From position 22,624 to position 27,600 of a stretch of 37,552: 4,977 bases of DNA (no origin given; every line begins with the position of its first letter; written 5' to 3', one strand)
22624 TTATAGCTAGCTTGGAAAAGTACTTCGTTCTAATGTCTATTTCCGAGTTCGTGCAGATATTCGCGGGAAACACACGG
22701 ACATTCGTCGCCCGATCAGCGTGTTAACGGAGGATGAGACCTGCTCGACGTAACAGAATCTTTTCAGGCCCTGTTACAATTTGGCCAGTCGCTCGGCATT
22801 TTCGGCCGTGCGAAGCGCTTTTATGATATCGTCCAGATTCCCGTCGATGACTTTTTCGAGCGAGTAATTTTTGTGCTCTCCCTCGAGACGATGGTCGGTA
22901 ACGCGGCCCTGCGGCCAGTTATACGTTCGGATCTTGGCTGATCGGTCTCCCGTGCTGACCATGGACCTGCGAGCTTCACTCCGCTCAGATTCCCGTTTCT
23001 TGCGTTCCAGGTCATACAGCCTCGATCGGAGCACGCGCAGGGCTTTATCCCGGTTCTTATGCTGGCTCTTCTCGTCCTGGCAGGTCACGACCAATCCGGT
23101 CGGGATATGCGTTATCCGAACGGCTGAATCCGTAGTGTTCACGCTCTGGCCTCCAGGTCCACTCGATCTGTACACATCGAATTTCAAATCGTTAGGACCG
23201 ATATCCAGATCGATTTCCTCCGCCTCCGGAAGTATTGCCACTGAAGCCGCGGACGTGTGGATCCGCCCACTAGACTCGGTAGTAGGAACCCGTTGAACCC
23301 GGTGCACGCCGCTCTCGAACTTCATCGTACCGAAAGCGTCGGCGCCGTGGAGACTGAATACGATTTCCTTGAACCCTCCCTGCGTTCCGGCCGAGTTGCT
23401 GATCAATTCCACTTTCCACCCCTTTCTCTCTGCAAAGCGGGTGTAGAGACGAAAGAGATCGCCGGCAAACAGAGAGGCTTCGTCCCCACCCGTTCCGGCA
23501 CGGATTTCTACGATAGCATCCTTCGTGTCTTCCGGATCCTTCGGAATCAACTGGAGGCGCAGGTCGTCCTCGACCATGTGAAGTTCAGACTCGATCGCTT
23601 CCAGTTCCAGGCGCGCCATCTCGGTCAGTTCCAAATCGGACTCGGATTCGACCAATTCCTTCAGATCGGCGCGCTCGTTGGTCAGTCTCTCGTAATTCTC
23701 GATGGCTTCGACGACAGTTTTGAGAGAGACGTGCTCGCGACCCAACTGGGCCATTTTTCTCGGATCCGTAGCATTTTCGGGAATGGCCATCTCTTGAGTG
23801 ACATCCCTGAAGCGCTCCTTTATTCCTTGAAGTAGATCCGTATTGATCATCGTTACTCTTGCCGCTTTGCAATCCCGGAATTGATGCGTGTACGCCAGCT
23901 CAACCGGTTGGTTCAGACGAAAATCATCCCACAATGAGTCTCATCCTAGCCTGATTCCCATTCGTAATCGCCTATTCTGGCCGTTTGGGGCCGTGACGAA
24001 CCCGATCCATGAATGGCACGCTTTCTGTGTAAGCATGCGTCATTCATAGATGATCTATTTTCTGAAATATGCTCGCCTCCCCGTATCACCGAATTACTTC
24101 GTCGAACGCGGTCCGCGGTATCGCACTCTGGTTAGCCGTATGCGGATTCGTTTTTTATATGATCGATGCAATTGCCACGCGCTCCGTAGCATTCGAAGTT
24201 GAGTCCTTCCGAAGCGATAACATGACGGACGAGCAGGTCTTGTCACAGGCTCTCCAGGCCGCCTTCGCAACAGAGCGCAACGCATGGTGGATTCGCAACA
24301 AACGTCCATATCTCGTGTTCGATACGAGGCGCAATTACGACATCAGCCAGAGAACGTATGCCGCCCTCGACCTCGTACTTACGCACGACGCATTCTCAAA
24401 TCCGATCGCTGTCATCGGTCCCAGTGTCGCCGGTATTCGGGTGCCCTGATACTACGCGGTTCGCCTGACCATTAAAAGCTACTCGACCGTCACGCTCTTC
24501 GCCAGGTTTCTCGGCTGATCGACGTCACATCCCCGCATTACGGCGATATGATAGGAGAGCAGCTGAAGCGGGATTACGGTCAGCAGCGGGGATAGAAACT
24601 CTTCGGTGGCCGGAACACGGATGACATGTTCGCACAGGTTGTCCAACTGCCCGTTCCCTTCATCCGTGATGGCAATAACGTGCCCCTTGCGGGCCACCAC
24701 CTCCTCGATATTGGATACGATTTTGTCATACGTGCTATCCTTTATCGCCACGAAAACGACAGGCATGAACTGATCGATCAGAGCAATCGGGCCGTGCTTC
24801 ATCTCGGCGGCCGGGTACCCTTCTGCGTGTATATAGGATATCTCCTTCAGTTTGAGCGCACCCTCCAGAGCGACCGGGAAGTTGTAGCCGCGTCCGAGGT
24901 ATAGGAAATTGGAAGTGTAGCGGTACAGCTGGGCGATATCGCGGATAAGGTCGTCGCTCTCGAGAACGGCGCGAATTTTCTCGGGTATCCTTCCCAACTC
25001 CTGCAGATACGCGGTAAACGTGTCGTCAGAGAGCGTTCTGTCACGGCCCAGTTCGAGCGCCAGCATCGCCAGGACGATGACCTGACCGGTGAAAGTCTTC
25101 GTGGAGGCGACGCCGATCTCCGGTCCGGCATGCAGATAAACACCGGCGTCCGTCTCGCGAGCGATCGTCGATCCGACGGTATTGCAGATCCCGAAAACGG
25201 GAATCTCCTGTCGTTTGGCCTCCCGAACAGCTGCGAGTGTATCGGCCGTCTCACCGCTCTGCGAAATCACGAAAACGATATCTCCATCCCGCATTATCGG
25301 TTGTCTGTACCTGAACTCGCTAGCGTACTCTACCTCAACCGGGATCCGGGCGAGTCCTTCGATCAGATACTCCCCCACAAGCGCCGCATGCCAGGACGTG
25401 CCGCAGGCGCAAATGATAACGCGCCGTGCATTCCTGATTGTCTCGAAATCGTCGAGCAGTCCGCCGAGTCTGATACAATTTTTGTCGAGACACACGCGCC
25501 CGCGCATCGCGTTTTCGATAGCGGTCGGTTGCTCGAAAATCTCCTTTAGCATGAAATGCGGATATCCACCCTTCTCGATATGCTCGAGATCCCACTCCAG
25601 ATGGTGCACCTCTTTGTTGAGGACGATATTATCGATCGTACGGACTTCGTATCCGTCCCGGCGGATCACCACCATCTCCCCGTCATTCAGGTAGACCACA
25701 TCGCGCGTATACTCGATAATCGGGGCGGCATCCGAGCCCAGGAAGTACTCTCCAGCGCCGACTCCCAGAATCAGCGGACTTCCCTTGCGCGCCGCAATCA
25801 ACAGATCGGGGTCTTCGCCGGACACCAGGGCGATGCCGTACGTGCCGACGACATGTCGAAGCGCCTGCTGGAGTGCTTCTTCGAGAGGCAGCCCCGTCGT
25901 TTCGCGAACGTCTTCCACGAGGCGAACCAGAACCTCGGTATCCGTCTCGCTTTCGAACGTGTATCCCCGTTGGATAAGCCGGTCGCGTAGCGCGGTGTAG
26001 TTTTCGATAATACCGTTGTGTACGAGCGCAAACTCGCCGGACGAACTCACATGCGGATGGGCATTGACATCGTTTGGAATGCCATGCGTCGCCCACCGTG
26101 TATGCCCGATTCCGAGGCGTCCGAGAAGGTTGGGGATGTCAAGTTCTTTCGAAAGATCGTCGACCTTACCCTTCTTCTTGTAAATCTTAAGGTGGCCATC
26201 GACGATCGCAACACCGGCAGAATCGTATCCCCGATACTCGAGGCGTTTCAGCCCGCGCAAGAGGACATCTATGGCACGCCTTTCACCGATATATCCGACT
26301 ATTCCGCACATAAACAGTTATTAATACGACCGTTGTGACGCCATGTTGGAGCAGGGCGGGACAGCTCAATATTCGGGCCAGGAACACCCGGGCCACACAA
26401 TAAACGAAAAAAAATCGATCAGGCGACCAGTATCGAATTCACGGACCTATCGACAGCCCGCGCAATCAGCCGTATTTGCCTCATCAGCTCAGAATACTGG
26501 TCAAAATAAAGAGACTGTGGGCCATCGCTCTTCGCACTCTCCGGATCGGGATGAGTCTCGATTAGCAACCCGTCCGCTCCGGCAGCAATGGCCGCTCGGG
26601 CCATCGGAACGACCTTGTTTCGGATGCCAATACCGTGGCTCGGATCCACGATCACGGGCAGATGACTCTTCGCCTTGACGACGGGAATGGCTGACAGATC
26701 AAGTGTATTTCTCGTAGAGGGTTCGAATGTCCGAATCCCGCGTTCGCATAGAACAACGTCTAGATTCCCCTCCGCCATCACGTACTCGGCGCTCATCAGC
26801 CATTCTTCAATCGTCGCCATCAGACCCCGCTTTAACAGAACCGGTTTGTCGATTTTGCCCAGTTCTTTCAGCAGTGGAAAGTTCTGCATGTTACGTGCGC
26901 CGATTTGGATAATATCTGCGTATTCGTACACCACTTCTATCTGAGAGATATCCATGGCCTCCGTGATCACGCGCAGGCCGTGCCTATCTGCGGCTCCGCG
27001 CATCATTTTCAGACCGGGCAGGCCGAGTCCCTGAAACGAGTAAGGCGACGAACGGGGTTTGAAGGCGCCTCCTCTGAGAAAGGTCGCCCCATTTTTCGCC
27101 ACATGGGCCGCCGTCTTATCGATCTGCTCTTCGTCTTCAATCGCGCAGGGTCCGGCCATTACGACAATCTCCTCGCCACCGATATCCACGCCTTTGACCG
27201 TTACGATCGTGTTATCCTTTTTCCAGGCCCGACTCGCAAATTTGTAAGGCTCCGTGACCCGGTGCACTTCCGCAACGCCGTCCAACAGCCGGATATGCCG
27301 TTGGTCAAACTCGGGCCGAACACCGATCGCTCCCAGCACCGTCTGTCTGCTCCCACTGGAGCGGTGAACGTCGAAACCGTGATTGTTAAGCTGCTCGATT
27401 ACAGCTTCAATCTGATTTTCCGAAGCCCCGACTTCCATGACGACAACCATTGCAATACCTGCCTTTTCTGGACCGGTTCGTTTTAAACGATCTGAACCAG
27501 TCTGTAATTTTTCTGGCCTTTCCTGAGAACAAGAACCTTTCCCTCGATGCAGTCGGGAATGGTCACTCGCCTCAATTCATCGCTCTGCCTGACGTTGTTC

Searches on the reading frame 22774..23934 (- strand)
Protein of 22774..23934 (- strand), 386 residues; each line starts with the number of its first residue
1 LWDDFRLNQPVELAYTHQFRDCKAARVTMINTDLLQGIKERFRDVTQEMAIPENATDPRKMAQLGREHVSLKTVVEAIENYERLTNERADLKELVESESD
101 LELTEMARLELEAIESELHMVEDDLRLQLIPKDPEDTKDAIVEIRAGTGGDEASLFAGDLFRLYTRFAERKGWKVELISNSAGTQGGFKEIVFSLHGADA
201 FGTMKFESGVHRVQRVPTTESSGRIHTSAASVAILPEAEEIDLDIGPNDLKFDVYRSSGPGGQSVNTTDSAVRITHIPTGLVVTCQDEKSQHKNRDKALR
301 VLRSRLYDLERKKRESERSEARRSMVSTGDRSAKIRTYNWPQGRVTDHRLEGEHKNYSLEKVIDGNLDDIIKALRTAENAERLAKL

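Call 55: search_protein_families(library=pfam, proteins=[window:22774-23934:-], max_evalue=0.0001)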
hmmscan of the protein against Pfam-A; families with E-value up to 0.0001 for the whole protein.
window:22774-23934:- (386 aa): 2 families
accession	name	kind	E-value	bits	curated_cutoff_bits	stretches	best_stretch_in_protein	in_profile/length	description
PF03462.23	PCRF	-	5.4e-69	232.3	24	1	38-232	1-194/194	PCRF domain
PF00472.26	RF-1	-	1.8e-44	150.8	35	1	239-349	1-116/116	RF-1 domain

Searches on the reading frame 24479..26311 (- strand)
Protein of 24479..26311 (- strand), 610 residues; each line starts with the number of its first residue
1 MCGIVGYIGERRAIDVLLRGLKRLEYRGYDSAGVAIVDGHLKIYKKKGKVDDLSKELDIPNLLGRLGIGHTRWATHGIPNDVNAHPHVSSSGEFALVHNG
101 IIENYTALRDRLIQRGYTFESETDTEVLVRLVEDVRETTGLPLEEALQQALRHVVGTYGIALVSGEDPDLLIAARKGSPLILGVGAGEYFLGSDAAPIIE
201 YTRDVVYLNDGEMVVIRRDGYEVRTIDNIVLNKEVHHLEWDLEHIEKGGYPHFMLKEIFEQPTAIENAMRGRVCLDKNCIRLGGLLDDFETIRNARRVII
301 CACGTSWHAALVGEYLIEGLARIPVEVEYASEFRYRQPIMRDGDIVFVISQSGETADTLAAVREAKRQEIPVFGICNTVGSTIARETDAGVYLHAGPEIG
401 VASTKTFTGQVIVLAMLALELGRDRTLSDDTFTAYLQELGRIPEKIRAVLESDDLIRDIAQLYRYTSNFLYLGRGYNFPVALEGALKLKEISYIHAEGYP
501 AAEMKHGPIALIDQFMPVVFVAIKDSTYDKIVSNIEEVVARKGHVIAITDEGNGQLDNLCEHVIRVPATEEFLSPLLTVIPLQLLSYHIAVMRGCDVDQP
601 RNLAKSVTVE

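Call 55: search_protein_families(library=pfam, proteins=[window:24479-26311:-], max_evalue=0.0001)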
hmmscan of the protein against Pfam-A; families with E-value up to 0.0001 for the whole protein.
window:24479-26311:- (610 aa): 4 families
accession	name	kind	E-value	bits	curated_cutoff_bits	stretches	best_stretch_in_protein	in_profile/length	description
PF01380.27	SIS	-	1.5e-63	212.9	25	2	292-419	2-130/131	SIS domain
PF13522.11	GATase_6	-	5.6e-21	75.4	27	1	65-191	11-127/130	Glutamine amidotransferase domain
PF13537.11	GATase_7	-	4.4e-15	56.2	25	1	80-194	9-117/123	Glutamine amidotransferase domain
PF13580.11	SIS_2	-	3.6e-05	24.3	27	0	328-375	90-136/138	SIS domain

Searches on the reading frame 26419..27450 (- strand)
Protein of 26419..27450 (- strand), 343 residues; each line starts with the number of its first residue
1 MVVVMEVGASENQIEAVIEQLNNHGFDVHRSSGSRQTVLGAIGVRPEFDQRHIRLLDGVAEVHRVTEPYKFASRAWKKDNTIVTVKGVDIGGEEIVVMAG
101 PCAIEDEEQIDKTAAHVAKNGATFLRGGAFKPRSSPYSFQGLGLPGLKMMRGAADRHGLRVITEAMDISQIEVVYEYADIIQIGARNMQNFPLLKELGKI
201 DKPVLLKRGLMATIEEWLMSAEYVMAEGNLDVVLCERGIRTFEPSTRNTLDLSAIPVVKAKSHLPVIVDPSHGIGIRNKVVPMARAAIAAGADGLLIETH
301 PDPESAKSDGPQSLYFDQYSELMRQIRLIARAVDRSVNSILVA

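Call 55: search_protein_families(library=pfam, proteins=[window:26419-27450:-], max_evalue=0.0001)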
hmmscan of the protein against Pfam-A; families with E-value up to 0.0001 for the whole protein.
window:26419-27450:- (343 aa): 3 families
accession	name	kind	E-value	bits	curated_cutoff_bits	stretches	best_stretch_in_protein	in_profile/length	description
PF00793.26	DAHP_synth_1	-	2.7e-80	269.6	25.5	1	83-323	4-258/270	DAHP synthetase I family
PF18152.6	DAHP_snth_FXD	-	1.8e-18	66.6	27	1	1-67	1-67/67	DAHP synthase ferredoxin-like domain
PF03102.20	NeuB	-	2.2e-10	40.9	22.1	1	150-335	61-238/241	NeuB family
